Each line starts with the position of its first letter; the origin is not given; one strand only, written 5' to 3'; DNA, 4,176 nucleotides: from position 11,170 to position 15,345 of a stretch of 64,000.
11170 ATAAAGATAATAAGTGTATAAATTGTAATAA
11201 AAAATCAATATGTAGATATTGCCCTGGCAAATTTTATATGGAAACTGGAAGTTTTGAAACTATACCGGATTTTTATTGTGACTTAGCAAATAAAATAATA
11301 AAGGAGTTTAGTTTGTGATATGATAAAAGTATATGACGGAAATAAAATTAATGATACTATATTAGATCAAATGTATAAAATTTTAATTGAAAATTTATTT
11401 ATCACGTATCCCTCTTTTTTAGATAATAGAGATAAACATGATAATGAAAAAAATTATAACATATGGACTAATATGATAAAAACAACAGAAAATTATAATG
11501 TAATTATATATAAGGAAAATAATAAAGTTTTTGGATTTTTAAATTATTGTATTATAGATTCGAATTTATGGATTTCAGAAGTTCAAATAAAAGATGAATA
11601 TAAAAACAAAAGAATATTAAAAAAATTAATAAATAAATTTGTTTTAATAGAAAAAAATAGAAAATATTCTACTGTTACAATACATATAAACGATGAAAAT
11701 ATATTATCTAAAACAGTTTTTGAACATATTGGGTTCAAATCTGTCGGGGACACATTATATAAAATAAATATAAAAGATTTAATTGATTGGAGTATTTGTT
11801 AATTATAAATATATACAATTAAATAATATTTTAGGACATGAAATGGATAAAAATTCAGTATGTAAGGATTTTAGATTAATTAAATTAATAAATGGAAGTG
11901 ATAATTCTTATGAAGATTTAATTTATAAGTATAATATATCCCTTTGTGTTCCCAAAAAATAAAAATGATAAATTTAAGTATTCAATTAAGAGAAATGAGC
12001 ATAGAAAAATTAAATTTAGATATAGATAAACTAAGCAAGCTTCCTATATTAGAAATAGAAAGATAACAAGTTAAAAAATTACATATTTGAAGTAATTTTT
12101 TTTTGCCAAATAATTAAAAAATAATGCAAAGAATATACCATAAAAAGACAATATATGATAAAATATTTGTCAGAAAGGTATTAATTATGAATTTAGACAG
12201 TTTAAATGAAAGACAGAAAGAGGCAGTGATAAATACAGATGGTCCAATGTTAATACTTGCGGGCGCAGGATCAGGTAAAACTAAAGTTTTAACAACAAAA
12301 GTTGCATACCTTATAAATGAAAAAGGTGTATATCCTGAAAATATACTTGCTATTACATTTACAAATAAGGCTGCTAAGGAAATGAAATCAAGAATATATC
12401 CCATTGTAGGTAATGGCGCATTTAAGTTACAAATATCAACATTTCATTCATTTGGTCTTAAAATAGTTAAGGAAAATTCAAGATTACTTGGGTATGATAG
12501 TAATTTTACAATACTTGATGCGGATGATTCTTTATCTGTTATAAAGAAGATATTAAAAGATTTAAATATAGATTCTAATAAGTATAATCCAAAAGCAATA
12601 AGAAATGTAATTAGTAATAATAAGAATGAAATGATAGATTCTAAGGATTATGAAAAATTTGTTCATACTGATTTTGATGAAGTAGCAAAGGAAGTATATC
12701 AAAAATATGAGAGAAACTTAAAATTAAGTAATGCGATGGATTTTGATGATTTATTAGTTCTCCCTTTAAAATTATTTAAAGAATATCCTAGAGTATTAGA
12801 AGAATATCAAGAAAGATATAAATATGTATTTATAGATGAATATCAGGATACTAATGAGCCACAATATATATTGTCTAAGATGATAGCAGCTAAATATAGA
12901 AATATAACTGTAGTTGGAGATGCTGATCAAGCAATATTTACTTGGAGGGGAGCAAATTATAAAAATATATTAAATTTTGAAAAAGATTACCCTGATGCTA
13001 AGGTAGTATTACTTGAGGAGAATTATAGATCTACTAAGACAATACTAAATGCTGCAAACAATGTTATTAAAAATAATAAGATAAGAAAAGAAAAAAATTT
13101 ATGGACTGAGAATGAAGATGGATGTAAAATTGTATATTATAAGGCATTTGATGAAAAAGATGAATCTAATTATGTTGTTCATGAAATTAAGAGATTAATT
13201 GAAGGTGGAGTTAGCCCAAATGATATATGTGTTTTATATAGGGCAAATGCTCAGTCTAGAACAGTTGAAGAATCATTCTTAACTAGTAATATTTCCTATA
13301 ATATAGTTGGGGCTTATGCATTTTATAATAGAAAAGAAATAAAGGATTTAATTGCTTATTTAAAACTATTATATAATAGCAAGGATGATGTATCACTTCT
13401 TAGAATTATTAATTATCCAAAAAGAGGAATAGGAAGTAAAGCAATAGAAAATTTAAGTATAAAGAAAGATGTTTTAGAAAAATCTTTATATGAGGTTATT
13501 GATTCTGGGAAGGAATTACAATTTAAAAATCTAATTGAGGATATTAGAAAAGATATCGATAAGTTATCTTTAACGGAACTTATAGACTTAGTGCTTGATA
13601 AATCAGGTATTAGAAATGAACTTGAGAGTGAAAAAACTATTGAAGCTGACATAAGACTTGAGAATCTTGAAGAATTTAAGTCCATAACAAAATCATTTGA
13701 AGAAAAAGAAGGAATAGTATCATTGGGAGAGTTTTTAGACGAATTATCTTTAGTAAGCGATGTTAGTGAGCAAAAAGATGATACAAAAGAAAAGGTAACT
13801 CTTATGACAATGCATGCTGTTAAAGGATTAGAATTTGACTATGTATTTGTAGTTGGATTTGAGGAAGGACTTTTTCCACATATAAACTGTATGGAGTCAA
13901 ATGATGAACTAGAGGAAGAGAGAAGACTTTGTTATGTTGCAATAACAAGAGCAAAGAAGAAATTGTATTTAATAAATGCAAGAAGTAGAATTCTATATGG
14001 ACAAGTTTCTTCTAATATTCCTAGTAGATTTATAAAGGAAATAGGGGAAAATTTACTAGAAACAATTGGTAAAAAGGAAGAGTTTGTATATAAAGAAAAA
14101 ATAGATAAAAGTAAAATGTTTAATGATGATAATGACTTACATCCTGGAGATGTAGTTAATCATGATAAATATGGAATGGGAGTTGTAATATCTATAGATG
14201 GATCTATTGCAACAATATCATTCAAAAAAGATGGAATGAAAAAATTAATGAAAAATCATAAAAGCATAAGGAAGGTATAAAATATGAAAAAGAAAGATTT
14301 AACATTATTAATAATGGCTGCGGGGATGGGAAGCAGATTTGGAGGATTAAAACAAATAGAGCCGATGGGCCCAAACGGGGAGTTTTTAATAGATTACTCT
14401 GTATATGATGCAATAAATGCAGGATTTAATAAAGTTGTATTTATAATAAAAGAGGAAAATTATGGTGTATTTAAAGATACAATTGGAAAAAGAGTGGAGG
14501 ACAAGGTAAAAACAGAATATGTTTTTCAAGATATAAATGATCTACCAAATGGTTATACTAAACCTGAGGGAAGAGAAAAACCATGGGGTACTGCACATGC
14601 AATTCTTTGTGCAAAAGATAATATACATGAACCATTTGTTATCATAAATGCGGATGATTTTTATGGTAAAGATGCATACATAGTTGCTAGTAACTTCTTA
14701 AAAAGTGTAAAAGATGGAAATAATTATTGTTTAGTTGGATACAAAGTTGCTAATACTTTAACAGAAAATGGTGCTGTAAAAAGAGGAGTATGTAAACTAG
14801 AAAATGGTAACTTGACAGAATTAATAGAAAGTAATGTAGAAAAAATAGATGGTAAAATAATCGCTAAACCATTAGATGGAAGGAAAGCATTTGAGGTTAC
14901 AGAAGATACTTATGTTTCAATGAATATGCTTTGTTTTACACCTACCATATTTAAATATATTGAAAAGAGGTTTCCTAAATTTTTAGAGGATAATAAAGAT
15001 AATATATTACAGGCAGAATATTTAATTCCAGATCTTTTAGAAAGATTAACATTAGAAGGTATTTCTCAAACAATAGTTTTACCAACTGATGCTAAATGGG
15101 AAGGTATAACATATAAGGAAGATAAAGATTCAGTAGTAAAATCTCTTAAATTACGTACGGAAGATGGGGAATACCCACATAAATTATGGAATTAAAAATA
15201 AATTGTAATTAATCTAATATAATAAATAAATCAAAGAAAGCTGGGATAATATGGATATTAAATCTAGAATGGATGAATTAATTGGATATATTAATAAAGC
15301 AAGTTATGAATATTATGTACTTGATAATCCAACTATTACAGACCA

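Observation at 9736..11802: Compact radical-SAM/SPASM RiPP-like operon: precursor + RRE-rSAM maturase + GNAT-like partner, with no exporter or protease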

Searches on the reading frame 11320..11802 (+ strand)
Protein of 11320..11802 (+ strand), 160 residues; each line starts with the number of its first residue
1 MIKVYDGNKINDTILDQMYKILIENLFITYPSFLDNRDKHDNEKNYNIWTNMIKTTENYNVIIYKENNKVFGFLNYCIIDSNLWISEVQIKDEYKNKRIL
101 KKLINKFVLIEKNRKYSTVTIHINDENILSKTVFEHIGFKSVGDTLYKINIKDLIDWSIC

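Call 3: search_protein_families(library=pfam, proteins=[window:11320-11802:+], max_evalue=1)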
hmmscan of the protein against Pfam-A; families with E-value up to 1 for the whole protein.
window:11320-11802:+ (160 aa): 7 families
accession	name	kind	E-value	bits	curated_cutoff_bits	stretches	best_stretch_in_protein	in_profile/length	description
PF13673.13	Acetyltransf_10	-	9.2e-07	29.3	23.6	1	49-150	22-118/128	Acetyltransferase (GNAT) domain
PF00583.31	Acetyltransf_1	-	3.4e-05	24.5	20.7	1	39-139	14-116/116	Acetyltransferase (GNAT) family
PF13508.13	Acetyltransf_7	-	0.00085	20.1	27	1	58-140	2-83/84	Acetyltransferase (GNAT) domain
PF13420.13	Acetyltransf_4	-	0.0012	19.3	24.3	1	34-145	25-140/155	Acetyltransferase (GNAT) domain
PF08445.16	FR47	-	0.031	14.7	22.1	1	85-142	24-80/86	FR47-like protein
PF11417.13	Inhibitor_G39P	-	0.064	14.2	22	1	26-63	12-48/69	Loader and inhibitor of phage G40P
PF13302.13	Acetyltransf_3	-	0.088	13.9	25.4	1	44-140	39-138/138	Acetyltransferase (GNAT) domain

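Call 4: search_protein_families(library=ncbifam, proteins=[window:11320-11802:+], max_evalue=1)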
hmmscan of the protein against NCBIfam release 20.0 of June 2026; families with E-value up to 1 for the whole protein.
window:11320-11802:+ (160 aa): 10 families
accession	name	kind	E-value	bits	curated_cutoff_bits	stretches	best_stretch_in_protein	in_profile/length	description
TIGR01575.1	rimI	equivalog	2.4e-07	31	86.4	1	56-143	29-116/132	ribosomal protein S18-alanine N-acetyltransferase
NF040503.1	resist_ArsN1a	equivalog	0.0001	22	170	1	50-143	38-137/159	arsinothricin resistance N-acetyltransferase ArsN1 family A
NF009887.0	PRK13346.1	equivalog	0.0039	16.9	313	1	68-153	139-223/231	superantigen-like protein SSL7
NF007025.1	PRK09491.1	equivalog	0.0049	16.8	173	1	55-142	35-122/145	ribosomal protein S18-alanine N-acetyltransferase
NF043067.1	AAC_6p_group_E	equivalog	0.028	14.3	140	1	41-143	21-131/140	aminoglycoside 6'-N-acetyltransferase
NF005840.0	PRK07757.1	equivalog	0.069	13.1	154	1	60-142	43-121/153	N-acetyltransferase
NF000360.1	sat4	exception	0.091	12.8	380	1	31-149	48-164/180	streptothricin N-acetyltransferase Sat4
TIGR02406.1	ectoine_EctA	equivalog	0.092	12.8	120.6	1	61-138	41-122/157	diaminobutyrate acetyltransferase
NF007807.0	PRK10514.1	equivalog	0.093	12.6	134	0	111-143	94-126/147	acetyltransferase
NF000944.0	PRK00094.2-2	equivalog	0.12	11.2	603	1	79-134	44-99/371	NAD(P)H-dependent glycerol-3-phosphate dehydrogenase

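Call 48: search_solved_structures(query=window:11320-11799:+, max_evalue=1)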
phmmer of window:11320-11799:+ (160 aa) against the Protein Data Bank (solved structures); distinct sequences matched with E-value up to 1: 14.
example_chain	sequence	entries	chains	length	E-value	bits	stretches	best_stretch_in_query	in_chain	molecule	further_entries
3kls_X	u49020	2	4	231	0.016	18.8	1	68-152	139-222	Exotoxin 1 | Superantigen-like protein 7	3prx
1v1p_A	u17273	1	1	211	0.022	18.3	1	68-152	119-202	Exotoxin 1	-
1v1o_A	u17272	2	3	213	0.025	18.2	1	68-152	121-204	EXOTOXIN 1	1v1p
6yug_A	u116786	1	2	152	0.042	17.4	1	61-154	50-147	Diamine acetyltransferase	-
3qb8_A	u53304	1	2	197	0.093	16.3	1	71-148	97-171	A654L protein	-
3k9u_A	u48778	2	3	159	0.12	15.9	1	37-140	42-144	PaiA Acetyltransferase | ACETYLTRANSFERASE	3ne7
3d8p_A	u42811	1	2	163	0.12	15.9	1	28-142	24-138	acetyltransferase of GNAT family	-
3f0a_A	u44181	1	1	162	0.13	15.9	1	37-140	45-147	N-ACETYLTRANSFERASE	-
5om9_A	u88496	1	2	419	0.15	15.6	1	17-99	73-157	Carboxypeptidase A1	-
3fix_A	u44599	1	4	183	0.18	15.4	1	37-140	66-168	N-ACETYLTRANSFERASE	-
8a9n_A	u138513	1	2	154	0.19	15.2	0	113-149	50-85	Acetyltransferase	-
7wx5_A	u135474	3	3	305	0.21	15.1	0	47-120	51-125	N-acetyltransferase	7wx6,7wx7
3km9_X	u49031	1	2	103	0.44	14.1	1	68-151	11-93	Staphylococcal enterotoxin-like toxin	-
8a9o_A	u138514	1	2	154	0.5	13.9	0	113-149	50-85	DpA polyamine acetyltransferase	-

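Call 55: predict_structure(alignment_id=A4)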
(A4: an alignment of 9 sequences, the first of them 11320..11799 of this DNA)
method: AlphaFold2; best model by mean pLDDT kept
length: 160 residues; sequences in the alignment: 9
mean_pLDDT: 90.3   pTM: 0.86
mean pLDDT of the five models: 90.3, 90.3, 87.3, 87.1, 81.3
residues with pLDDT >= 90: 101; 70-90: 58; 50-70: 1; < 50: 0
segments of 3 or more residues with pLDDT < 50: none
pLDDT, mean of each block of 10 residues (from residue 1): 78 95 89 80 93 88 94 93 93 89 95 88 90 95 93 92
secondary structure, 60 per line:
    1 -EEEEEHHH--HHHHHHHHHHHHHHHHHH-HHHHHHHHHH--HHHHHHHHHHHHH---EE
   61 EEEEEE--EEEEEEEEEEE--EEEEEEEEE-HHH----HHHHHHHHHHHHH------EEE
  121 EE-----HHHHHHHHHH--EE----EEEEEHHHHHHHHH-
elements in order: E2-6 H12-29 H31-40 H43-55 E59-66 E69-79 E82-90 H99-111 E118-122 H128-137 E146-150 H151-159

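Call 57: fold_search(model_id=the predicted structure, library=pdb)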
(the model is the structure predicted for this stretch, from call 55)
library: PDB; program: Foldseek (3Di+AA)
matches with E <= 10: 1471; with E <= 0.001: 594
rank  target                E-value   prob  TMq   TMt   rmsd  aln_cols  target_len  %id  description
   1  8osp_A                3.6e-08  1.00  0.67  0.62   4.3       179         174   14  GCN5-related N-Acetyltransferase from Lactobacillus curiae (released 2023-07-05)
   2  4ua3_A                8.1e-08  1.00  0.68  0.59   5.3       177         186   12  Crystal structure of selenomethionine labeled SpNatD (released 2015-01-28)
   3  4ua3_B                8.6e-08  1.00  0.69  0.59   4.8       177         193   14  Crystal structure of selenomethionine labeled SpNatD (released 2015-01-28)
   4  3f0a                  1.1e-07  1.00  0.75  0.75   3.5       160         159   17  Structure of a putative n-acetyltransferase (ta0374) in complex with acetyl-coa from thermoplasma acidophilum (released 2008-11-11)
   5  4e2a_A                2.5e-07  1.00  0.64  0.61   5.6       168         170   14  Crystal Structure of the Putative acetyltransferase from Streptococcus mutans (released 2013-03-13)
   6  1tiq_A                2.6e-07  1.00  0.66  0.62   4.7       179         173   14  Crystal Structure of an Acetyltransferase (PaiA) in complex with CoA and DTT from Bacillus subtilis, Northeast Structu (released 2004-07-13)
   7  1m1d_A                4.3e-07  1.00  0.63  0.62   6.4       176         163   10  TETRAHYMENA GCN5 WITH BOUND BISUBSTRATE ANALOG INHIBITOR (released 2002-10-30)
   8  4e2a_B                4.6e-07  1.00  0.64  0.60   5.6       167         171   14  Crystal Structure of the Putative acetyltransferase from Streptococcus mutans (released 2013-03-13)
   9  2r7h_A                5.2e-07  1.00  0.71  0.72   3.3       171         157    6  CRYSTAL STRUCTURE OF A putative acetyltransferase of the GNAT family (DDE_3044) FROM DESULFOVIBRIO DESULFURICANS SUBSP (released 2007-09-25)
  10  1wk4_A                5.8e-07  1.00  0.71  0.66   4.2       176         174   13  Crystal structure of ttk003001606 (released 2004-11-30)
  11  4u9w_A                6.2e-07  1.00  0.70  0.58   4.3       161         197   14  Crystal Structure of NatD bound to H4/H2A peptide and CoA (released 2015-01-28)
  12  5jph_A                7.5e-07  1.00  0.61  0.68   3.8       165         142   11  Structure of a GNAT acetyltransferase SACOL1063 from Staphylococcus aureus in complex with CoA (released 2016-06-29)
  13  1tiq_B                8.5e-07  1.00  0.69  0.66   3.8       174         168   16  Crystal Structure of an Acetyltransferase (PaiA) in complex with CoA and DTT from Bacillus subtilis, Northeast Structu (released 2004-07-13)
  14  8h6c_F                1.0e-06  1.00  0.66  0.64   4.0       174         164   10  Crystal structure of human GCN5 histone acetyltransferase domain bound with malonyl-CoA (released 2023-05-03)
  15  1wwz_B                1.1e-06  1.00  0.66  0.67   4.2       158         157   17  Crystal structure of PH1933 from Pyrococcus horikoshii OT3 (released 2005-02-01)
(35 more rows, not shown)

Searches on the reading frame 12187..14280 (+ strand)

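Call 63: search_protein_families(library=pfam, proteins=[window:12187-14280:+], max_evalue=0.00001)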
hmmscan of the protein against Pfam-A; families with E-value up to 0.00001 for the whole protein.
window:12187-14280:+ (697 aa): 7 families
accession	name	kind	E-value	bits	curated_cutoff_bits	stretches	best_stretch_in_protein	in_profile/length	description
PF00580.27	UvrD-helicase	-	5.6e-92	308.7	23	1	6-269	1-271/271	UvrD/REP helicase N-terminal domain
PF13361.12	UvrD_C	-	7.2e-77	259.6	25.6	1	275-598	2-348/350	UvrD-like helicase C-terminal domain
PF13245.12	AAA_19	-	5.4e-23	82.1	25.1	1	10-251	1-131/134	AAA domain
PF13538.12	UvrD_C_2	-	3.9e-11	43.1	27.4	1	537-596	2-52/52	UvrD-like helicase C-terminal domain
PF13087.12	AAA_12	-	2.7e-10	40.6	27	0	497-597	99-192/195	AAA domain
PF01443.25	Viral_helicase1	-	2.1e-08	34.7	21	0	510-596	154-227/228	Viral superfamily 1 RNA helicase core domain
PF13604.12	AAA_30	-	5.7e-07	29.9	27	0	6-69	2-65/191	AAA domain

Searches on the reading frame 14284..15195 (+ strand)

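Call 63: search_protein_families(library=pfam, proteins=[window:14284-15195:+], max_evalue=0.00001)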
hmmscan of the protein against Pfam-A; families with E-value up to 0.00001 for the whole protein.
window:14284-15195:+ (303 aa): 1 family
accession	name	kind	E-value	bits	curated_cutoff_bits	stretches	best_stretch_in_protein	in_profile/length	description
PF00483.29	NTP_transferase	-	9e-12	45.5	21.2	1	9-241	3-202/245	Nucleotidyl transferase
